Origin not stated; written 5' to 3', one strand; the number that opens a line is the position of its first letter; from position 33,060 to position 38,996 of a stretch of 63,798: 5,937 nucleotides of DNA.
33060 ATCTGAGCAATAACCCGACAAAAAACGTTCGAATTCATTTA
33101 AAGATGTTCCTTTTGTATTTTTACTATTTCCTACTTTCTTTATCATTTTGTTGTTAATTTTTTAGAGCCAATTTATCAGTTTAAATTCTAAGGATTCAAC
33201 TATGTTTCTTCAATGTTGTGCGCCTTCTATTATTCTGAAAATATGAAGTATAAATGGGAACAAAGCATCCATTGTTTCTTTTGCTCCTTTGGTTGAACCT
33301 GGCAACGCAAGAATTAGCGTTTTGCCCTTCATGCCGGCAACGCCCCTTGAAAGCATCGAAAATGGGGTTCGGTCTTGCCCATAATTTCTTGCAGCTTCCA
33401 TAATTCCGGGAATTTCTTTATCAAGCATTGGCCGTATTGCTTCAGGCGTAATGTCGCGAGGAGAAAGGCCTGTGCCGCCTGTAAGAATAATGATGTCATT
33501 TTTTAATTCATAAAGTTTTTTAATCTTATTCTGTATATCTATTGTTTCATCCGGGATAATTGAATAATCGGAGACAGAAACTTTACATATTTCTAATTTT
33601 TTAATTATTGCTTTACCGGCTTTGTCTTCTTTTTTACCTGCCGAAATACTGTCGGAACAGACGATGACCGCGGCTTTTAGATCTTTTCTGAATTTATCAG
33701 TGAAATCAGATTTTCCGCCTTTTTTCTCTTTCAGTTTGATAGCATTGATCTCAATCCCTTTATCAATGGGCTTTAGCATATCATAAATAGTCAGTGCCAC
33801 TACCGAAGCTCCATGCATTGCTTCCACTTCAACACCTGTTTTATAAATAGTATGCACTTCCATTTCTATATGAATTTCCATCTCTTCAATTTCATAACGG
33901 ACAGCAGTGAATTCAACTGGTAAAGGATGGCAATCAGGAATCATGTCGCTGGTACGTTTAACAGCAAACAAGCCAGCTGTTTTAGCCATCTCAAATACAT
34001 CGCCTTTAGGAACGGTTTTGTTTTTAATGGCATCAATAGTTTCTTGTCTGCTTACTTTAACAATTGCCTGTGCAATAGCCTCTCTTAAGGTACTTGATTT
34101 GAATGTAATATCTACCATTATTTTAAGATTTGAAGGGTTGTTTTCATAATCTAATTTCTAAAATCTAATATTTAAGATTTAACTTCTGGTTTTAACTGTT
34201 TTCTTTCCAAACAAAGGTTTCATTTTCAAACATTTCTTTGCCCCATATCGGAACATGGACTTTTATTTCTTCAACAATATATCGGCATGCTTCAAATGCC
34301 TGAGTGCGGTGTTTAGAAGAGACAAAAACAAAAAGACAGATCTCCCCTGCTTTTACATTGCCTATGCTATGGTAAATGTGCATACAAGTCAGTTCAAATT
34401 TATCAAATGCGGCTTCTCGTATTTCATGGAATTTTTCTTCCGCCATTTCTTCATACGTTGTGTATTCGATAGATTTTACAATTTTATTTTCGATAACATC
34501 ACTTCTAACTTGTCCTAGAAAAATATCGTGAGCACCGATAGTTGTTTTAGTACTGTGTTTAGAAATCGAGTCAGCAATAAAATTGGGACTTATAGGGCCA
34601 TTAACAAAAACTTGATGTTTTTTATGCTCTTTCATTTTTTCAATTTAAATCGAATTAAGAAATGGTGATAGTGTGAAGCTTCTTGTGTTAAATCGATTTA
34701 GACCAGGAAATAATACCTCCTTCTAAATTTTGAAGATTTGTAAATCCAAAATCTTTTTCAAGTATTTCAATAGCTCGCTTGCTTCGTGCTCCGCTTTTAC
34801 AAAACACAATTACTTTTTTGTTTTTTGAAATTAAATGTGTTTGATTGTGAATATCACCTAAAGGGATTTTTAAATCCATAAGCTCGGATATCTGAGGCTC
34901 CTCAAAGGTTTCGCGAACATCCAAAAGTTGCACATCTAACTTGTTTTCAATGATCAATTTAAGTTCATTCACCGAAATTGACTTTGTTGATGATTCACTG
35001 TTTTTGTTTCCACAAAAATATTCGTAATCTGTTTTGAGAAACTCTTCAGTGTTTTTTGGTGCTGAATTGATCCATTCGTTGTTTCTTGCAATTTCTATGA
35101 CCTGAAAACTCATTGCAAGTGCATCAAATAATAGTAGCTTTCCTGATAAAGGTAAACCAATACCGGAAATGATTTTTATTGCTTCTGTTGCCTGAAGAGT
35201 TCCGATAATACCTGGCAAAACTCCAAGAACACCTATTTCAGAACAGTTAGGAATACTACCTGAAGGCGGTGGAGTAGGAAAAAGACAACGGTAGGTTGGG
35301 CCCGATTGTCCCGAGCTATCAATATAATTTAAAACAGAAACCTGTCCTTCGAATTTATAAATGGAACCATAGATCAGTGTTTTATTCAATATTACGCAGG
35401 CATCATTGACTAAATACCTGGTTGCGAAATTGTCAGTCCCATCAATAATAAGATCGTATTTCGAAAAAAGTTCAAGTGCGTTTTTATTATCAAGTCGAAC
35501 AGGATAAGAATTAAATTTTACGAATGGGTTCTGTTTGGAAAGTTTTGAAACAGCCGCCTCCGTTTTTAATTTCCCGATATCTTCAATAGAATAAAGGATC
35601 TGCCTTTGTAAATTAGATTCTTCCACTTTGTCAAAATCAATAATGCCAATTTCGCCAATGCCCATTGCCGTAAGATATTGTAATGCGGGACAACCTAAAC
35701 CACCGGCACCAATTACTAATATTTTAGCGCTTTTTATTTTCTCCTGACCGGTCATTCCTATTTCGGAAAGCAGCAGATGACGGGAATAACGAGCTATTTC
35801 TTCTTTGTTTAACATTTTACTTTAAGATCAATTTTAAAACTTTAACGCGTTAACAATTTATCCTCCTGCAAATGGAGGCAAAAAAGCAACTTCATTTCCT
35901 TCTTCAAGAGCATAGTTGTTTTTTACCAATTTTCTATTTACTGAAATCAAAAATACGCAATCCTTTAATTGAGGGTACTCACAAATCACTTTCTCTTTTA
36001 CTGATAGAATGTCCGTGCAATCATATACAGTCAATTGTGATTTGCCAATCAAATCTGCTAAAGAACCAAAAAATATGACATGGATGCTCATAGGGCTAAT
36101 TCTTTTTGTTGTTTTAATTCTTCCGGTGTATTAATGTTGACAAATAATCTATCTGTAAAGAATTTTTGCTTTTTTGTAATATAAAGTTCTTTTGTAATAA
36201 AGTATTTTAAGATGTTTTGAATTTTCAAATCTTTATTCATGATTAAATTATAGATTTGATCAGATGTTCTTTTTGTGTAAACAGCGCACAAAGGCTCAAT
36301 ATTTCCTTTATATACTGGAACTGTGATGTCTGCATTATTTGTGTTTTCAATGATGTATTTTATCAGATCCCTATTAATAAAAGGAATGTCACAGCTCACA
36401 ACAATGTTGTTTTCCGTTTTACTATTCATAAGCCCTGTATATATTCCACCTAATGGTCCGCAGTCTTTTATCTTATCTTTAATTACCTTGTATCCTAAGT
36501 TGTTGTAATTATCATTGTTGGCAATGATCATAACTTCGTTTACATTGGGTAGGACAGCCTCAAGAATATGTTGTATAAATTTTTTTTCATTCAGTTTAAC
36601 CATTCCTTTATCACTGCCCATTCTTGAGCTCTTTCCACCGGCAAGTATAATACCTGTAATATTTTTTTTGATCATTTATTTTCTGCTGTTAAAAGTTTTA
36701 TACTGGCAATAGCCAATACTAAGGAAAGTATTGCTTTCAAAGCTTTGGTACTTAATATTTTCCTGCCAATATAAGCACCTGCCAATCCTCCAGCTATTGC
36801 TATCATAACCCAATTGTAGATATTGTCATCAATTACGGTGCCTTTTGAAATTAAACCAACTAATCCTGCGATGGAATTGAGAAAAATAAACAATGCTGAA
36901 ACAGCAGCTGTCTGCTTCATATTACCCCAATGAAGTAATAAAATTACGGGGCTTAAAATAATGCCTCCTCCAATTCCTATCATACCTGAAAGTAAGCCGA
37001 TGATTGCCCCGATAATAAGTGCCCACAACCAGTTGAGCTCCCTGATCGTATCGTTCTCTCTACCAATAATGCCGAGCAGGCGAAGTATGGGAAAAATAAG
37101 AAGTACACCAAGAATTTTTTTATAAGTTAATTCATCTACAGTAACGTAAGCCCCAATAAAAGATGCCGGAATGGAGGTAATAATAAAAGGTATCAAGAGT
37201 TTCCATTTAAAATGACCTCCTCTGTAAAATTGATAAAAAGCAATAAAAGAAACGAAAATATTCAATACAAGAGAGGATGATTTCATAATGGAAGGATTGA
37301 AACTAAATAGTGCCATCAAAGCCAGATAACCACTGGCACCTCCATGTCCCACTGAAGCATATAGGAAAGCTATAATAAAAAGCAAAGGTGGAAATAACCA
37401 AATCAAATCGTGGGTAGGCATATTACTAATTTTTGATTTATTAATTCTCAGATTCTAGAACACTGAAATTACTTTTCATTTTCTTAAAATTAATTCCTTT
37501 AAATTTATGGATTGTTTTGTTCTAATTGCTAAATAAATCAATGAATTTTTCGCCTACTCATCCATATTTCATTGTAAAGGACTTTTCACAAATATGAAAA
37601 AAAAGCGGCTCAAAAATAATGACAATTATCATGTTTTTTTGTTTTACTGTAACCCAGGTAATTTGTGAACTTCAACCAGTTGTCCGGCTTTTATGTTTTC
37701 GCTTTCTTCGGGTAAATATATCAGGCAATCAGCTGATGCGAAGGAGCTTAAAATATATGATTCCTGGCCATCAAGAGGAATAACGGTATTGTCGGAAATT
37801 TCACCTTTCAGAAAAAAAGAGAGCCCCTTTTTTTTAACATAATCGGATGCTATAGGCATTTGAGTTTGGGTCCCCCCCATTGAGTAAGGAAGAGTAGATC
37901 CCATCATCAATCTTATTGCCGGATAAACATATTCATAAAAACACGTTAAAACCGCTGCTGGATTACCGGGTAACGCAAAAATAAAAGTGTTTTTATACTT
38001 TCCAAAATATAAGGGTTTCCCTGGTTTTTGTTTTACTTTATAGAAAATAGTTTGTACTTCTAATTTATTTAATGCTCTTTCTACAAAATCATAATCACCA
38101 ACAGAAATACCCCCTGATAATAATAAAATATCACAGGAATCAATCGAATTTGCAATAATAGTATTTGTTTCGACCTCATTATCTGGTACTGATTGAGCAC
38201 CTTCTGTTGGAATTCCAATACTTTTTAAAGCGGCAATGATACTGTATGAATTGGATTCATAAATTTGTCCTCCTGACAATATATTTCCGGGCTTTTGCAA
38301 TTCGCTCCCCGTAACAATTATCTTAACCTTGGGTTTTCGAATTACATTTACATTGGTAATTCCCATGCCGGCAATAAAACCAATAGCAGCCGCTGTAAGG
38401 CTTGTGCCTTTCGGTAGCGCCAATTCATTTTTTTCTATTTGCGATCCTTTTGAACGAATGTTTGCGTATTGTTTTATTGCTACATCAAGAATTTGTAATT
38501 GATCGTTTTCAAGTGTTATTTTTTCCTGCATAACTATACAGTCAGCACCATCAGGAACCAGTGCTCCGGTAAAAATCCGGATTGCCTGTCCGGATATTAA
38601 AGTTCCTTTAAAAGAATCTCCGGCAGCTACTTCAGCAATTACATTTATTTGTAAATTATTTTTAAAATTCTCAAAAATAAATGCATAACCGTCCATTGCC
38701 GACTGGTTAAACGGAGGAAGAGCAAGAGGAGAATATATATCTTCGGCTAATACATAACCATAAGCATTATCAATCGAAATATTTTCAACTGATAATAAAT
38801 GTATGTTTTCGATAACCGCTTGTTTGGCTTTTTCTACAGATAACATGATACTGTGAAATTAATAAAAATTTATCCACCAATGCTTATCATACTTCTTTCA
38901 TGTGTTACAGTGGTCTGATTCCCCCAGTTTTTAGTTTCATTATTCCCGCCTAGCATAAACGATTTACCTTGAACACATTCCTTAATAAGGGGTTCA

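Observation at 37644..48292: Periplasmic NarG/NxrA-like molybdoenzyme operon with porin, cytochrome c, soluble haem-b gamma and its own tatA, but no NarI or NarK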

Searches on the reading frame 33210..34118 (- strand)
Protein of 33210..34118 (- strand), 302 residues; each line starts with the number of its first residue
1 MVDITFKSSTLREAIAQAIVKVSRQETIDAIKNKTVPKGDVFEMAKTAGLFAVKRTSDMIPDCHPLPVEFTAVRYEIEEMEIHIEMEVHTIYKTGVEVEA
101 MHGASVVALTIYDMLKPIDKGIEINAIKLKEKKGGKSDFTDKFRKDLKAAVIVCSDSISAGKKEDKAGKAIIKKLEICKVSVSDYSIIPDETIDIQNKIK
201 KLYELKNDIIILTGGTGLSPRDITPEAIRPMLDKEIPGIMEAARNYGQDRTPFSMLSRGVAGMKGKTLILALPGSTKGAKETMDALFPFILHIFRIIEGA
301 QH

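Call 8: search_protein_families(library=pfam, proteins=[window:33210-34118:-], max_evalue=0.01)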
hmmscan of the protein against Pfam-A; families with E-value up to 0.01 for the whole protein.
window:33210-34118:- (302 aa): 2 families
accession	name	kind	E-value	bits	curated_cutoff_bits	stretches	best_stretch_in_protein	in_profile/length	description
PF01967.27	MoaC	-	2.5e-46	157.5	27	1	1-135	1-136/136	MoaC family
PF00994.29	MoCF_biosynth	-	2.7e-29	102.1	26.6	1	150-292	1-144/144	Probable molybdopterin binding domain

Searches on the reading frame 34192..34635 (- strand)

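Call 8: search_protein_families(library=pfam, proteins=[window:34192-34635:-], max_evalue=0.01)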
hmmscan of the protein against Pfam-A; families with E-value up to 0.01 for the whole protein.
window:34192-34635:- (147 aa): 1 family
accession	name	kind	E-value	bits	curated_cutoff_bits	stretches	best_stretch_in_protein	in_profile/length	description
PF02391.22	MoaE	-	2.5e-29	102.2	23.4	1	22-125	9-112/114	MoaE protein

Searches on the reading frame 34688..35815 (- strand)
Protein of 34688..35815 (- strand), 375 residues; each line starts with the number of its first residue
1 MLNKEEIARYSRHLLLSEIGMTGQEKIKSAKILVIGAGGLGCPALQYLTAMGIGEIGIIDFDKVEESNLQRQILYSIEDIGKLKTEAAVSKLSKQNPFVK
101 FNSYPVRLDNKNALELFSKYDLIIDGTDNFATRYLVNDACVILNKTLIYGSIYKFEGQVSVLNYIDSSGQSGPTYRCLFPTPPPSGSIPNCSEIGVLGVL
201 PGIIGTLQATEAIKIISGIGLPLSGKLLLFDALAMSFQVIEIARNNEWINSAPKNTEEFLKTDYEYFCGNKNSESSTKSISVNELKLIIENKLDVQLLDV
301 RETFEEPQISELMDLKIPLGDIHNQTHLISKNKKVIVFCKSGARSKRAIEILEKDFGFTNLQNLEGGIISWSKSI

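Call 8: search_protein_families(library=pfam, proteins=[window:34688-35815:-], max_evalue=0.01)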
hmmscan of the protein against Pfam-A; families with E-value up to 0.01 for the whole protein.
window:34688-35815:- (375 aa): 3 families
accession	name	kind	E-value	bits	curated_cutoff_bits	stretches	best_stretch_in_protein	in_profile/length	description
PF00899.27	ThiF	-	1.8e-80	270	28.1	1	10-246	1-233/238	ThiF family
PF00581.25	Rhodanese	-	8.7e-10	39.4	22.2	1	282-373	2-101/102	Rhodanese-like domain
PF01488.26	Shikimate_DH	-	0.0034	17.9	24.3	0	25-63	8-46/138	Shikimate / quinate 5-dehydrogenase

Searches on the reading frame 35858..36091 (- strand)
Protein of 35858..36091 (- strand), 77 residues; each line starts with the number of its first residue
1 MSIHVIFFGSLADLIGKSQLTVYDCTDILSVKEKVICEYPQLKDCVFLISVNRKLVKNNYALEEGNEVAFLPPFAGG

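Call 8: search_protein_families(library=pfam, proteins=[window:35858-36091:-], max_evalue=0.01)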
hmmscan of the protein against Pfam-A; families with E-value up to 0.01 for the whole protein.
window:35858-36091:- (77 aa): 1 family
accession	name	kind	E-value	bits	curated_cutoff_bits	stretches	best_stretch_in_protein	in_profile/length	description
PF02597.26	ThiS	-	3.5e-09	37.5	22.5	1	5-77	1-76/76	ThiS family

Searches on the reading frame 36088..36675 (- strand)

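Call 8: search_protein_families(library=pfam, proteins=[window:36088-36675:-], max_evalue=0.01)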
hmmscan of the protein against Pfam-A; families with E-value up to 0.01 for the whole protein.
window:36088-36675:- (195 aa): 3 families
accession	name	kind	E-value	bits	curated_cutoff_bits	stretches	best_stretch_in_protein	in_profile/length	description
PF12804.13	NTP_transf_3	-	1.5e-36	126.4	27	1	8-155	1-153/160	MobA-like NTP transferase domain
PF01983.22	CofC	-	8.3e-06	25.6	22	1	36-124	36-126/217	Guanylyl transferase CofC like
PF02348.25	CTP_transf_3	-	0.00014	22.2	22.6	0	8-59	2-54/217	Cytidylyltransferase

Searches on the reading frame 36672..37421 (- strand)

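Call 8: search_protein_families(library=pfam, proteins=[window:36672-37421:-], max_evalue=0.01)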
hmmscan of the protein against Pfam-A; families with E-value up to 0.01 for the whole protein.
window:36672-37421:- (249 aa): 2 families
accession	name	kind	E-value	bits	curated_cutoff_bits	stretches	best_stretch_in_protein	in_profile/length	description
PF01925.25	TauE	-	4.9e-36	125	32.6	1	14-243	5-237/237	Sulfite exporter TauE/SafE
PF12670.12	DUF3792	-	0.0028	18.3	31.3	1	51-149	13-115/115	Protein of unknown function (DUF3792)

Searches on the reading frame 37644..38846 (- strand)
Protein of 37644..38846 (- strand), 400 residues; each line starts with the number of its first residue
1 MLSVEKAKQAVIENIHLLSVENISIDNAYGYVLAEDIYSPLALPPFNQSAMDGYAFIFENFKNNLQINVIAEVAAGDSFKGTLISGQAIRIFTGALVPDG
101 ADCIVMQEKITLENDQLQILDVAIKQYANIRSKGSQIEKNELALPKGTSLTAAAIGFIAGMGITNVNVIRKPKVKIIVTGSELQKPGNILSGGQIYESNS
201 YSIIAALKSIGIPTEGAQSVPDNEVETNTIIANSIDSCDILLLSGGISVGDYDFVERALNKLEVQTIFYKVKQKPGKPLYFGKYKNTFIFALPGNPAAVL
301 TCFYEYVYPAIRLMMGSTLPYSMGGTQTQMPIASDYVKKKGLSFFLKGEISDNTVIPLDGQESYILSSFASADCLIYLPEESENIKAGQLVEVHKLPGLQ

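Call 3: search_protein_families(library=pfam, proteins=[window:37644-38846:-])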
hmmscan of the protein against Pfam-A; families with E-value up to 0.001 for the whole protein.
window:37644-38846:- (400 aa): 3 families
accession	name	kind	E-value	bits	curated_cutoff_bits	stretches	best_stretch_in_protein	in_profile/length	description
PF03453.22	MoeA_N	-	1.2e-41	142.5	30.8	1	2-162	1-160/160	MoeA N-terminal region (domain I and II)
PF00994.29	MoCF_biosynth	-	2.7e-26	92.5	26.6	1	176-312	2-143/144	Probable molybdopterin binding domain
PF03454.20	MoeA_C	-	9.3e-12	45.4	22.1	1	333-396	5-72/72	MoeA C-terminal region (domain IV)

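Call 4: search_protein_families(library=ncbifam, proteins=[window:37644-38846:-])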
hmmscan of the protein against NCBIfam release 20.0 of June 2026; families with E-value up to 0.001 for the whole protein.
window:37644-38846:- (400 aa): 9 families
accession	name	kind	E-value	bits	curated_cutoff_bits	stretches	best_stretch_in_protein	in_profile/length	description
NF007960.1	PRK10680.1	equivalog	8.5e-105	350.8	440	1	2-395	1-400/401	molybdopterin molybdotransferase MoeA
NF011060.0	PRK14491.1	equivalog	1.8e-91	307.4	532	1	1-396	199-594/598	bifunctional molybdopterin-guanine dinucleotide biosynthesis adaptor protein MobB/molybdopterin molybdotransferase MoeA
NF011068.0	PRK14498.1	equivalog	2.9e-86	290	534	1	2-396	10-410/647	molybdopterin biosynthesis protein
NF050098.1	MoeA_actino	exception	1e-85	288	560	1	3-396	2-400/400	molybdopterin molybdotransferase MoeA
NF045515.2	Glp_gephyrin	equivalog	1.9e-83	280.5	475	1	3-396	2-403/403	molybdotransferase-like divisome protein Glp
NF011067.0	PRK14497.1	equivalog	1.5e-59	202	536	1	19-394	29-402/546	putative molybdopterin biosynthesis protein MoeA/unknown domain fusion protein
TIGR00177.1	molyb_syn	domain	1.2e-28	99.9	85.35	1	171-307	1-146/148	molybdenum cofactor synthesis domain-containing protein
TIGR00200.1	cinA_nterm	subfamily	2.8e-06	26.3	243.15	1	173-253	3-76/414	CinA family nicotinamide mononucleotide deamidase-related protein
NF001813.0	PRK00549.1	equivalog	0.00014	21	379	1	175-248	4-70/414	competence/damage-inducible protein A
